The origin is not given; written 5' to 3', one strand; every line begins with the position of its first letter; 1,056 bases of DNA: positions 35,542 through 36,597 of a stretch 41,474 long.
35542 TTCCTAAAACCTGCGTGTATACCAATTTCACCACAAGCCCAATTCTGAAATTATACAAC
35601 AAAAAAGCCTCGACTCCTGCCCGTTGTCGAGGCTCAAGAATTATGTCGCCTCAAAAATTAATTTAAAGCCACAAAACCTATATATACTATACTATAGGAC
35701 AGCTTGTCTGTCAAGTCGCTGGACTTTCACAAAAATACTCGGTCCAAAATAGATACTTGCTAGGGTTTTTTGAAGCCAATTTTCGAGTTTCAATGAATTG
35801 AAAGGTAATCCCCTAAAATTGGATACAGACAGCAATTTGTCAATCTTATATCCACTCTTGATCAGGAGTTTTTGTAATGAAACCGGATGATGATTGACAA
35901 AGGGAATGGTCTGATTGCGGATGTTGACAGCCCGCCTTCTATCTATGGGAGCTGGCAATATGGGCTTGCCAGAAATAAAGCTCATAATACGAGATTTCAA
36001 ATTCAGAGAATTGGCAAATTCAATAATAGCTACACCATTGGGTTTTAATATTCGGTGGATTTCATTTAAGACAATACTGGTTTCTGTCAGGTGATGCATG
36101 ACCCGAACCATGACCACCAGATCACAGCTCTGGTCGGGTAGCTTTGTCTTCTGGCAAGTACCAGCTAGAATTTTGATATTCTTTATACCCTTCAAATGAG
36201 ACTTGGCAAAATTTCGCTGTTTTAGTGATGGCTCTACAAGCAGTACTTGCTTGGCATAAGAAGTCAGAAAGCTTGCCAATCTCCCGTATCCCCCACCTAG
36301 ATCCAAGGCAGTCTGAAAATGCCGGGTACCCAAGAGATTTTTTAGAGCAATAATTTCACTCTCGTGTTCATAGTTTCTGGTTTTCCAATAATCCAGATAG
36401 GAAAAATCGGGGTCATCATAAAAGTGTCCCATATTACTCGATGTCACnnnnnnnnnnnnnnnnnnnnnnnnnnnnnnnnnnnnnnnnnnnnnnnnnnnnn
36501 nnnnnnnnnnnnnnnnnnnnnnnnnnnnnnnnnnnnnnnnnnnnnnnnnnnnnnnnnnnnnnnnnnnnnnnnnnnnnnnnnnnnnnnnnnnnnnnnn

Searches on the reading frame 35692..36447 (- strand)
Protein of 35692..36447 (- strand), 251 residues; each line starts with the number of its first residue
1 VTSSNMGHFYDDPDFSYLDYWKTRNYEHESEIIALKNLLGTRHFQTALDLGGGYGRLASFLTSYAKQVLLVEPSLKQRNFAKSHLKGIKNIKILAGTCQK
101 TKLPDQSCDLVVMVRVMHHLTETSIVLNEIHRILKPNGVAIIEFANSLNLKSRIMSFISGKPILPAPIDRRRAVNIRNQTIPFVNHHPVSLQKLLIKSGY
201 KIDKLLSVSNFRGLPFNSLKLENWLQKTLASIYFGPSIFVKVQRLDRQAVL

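Call 9: search_protein_families(library=pfam, proteins=[window:35692-36447:-], max_evalue=0.01)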
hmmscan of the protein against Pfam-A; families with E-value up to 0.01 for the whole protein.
window:35692-36447:- (251 aa): 12 families
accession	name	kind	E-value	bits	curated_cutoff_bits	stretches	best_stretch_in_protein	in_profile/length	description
PF08241.18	Methyltransf_11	-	5.8e-20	72.2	21.2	1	48-142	1-95/95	Methyltransferase domain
PF13649.12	Methyltransf_25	-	2.8e-15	57.2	27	1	48-138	2-97/97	Methyltransferase domain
PF08242.18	Methyltransf_12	-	1.5e-12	48.6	30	1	48-139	1-97/98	Methyltransferase domain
PF13847.12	Methyltransf_31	-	2.5e-11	43.9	27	1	46-146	6-113/145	Methyltransferase domain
PF13489.12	Methyltransf_23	-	4.2e-11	43.3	27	1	37-201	14-160/164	Methyltransferase domain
PF01209.24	Ubie_methyltran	-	8.4e-07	29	20.1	1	37-148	41-158/233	ubiE/COQ5 methyltransferase family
PF00891.24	Methyltransf_2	-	3.7e-06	26.9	22.3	1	41-142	60-164/210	O-methyltransferase domain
PF05891.18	Methyltransf_PK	-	2e-05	24.7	27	1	36-143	48-160/218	AdoMet dependent proline di-methyltransferase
PF05219.18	DREV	-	0.00067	19.3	26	1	45-144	96-188/265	DREV methyltransferase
PF07021.18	MetW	-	0.00073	19.7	21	1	47-161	17-126/193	Methionine biosynthesis protein MetW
PF05175.20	MTS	-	0.0017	18.5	23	1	38-148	26-144/170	Methyltransferase small domain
PF03141.22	Methyltransf_29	-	0.0041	16.2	23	1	41-142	115-217/506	Putative S-adenosyl-L-methionine-dependent methyltransferase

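Call 70: find_encoding_contigs(protein=window:35695-36447:-, flank=8000, max_places=6)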
Protein window:35695-36447:- (251 aa): no gene with exactly this product is on record in the collection.
